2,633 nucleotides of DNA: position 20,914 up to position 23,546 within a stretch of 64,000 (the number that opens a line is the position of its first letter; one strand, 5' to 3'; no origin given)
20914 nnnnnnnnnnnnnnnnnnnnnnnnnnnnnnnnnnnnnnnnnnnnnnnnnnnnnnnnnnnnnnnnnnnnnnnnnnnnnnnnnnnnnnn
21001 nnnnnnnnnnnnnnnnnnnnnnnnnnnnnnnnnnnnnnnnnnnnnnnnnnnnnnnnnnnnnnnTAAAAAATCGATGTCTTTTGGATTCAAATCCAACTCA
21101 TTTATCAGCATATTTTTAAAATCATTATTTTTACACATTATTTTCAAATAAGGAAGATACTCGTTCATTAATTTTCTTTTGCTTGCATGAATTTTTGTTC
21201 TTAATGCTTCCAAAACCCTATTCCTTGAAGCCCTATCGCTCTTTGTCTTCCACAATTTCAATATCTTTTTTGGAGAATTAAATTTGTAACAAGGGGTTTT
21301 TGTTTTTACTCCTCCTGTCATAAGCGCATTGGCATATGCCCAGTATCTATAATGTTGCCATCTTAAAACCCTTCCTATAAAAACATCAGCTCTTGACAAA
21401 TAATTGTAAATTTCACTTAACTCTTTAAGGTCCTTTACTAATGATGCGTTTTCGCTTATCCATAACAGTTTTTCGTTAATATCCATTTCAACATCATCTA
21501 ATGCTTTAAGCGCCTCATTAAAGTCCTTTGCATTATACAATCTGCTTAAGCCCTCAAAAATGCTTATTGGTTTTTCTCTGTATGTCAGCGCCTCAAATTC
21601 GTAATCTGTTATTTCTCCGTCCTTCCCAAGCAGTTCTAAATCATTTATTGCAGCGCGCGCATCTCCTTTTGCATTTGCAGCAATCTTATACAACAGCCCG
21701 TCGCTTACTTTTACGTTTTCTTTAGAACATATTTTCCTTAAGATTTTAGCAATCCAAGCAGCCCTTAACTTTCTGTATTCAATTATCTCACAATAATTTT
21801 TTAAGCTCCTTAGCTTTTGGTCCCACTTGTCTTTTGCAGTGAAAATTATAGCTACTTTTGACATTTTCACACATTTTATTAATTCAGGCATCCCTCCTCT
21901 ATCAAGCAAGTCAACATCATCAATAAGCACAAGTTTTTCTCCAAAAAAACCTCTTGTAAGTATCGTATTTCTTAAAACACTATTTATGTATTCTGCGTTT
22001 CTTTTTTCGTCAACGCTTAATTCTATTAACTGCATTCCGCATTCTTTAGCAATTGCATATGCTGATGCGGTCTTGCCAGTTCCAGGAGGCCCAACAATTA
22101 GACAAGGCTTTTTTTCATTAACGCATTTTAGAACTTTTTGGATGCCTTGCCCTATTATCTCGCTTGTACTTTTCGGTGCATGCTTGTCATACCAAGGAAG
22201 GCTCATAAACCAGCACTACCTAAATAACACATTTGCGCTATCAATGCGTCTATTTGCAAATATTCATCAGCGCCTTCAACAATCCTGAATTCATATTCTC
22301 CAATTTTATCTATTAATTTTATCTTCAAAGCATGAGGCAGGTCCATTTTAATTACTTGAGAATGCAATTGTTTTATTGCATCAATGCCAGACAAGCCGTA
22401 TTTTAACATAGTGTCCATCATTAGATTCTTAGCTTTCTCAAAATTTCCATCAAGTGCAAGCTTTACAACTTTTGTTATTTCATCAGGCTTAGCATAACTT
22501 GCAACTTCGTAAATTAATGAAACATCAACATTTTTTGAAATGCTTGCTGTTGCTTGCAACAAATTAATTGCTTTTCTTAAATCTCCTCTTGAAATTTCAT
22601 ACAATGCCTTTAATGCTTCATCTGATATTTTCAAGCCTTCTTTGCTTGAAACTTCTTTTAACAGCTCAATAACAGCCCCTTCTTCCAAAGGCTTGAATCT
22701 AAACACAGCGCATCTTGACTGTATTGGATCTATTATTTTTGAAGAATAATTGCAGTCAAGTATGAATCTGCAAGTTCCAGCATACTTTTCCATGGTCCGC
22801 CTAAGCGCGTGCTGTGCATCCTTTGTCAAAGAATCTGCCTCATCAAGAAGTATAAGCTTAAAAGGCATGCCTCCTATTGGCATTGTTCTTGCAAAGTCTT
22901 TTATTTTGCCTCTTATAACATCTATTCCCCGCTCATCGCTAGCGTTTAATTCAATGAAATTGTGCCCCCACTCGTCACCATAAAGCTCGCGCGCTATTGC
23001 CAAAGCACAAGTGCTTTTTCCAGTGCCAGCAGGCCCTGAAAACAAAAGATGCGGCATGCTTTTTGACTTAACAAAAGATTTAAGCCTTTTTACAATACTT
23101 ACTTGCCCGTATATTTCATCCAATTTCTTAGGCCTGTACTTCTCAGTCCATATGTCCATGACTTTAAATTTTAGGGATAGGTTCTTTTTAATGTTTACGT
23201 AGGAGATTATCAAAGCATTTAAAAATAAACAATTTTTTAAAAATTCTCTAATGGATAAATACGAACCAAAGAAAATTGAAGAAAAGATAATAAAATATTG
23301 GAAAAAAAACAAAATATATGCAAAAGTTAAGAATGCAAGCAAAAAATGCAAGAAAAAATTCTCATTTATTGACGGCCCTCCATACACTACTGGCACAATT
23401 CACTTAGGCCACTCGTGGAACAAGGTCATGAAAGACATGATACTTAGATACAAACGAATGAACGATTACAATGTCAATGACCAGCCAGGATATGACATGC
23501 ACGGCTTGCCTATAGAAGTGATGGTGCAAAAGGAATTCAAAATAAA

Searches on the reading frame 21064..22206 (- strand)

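Call 43: search_protein_families(library=pfam, proteins=[window:21064-22206:-], max_evalue=0.001)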
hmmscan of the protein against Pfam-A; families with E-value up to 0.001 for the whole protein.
window:21064-22206:- (381 aa): 8 families
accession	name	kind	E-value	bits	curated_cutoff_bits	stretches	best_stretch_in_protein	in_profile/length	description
PF00004.35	AAA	-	1.2e-10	42.4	21.2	1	36-103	2-71/131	ATPase family associated with various cellular activities (AAA)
PF21960.2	RCF1-5-like_lid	-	7.4e-10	39.1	27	1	154-191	1-39/43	RCF1/5-like, AAA+ ATPase lid domain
PF20720.3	nSTAND3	-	4.3e-07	30.2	27.2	1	21-135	6-121/155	Novel STAND NTPase 3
PF14532.12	Sigma54_activ_2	-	0.0004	21.1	25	0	25-134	14-117/138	Sigma-54 interaction domain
PF16193.11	AAA_assoc_2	-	0.00044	20.9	34.3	0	162-196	2-36/81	AAA C-terminal domain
PF13401.12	AAA_22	-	0.00054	20.7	27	0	31-52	4-25/130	AAA domain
PF25361.1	AAA_lid_RFC1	-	0.00066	19.5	34.9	0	152-193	4-45/59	RFC1-like, AAA+ ATPase lid domain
PF13173.12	AAA_14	-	0.00082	19.8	27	0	32-102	2-75/129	AAA domain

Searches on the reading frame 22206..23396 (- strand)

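Call 43: search_protein_families(library=pfam, proteins=[window:22206-23396:-], max_evalue=0.001)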
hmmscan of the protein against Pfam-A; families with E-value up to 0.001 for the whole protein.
window:22206-23396:- (397 aa): 12 families
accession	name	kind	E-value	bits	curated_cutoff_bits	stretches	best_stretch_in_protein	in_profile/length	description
PF08542.16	Rep_fac_C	-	7.8e-24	84.3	23.6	1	303-388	2-88/88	Replication factor C C-terminal domain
PF00004.35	AAA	-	8e-15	55.9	21.2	1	117-236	1-130/131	ATPase family associated with various cellular activities (AAA)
PF13177.12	DNA_pol3_delta2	-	8.9e-13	49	27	1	157-237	82-160/161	DNA polymerase III, delta subunit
PF21960.2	RCF1-5-like_lid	-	1.3e-08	35.1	27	1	245-284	2-42/43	RCF1/5-like, AAA+ ATPase lid domain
PF25361.1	AAA_lid_RFC1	-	3.2e-08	33.3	34.9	1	246-291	8-53/59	RFC1-like, AAA+ ATPase lid domain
PF05496.18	RuvB_N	-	1.6e-06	28.4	27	1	88-138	2-57/159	Holliday junction DNA helicase RuvB P-loop domain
PF16193.11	AAA_assoc_2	-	1.1e-05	26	34.3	1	253-289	3-39/81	AAA C-terminal domain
PF25199.1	nSTAND_NTPase5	-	1.5e-05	25.2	34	1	96-217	19-134/145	Novel STAND NTPase 5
PF03215.21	Rad17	-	3e-05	24.5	23.8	1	80-139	6-70/186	Rad17 P-loop domain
PF13173.12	AAA_14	-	9.5e-05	22.8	27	0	117-213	5-95/129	AAA domain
PF13401.12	AAA_22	-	0.00048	20.9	27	0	116-144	7-33/130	AAA domain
PF05673.19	DUF815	-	0.0005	19.7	23.8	0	99-161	38-98/249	Protein of unknown function (DUF815)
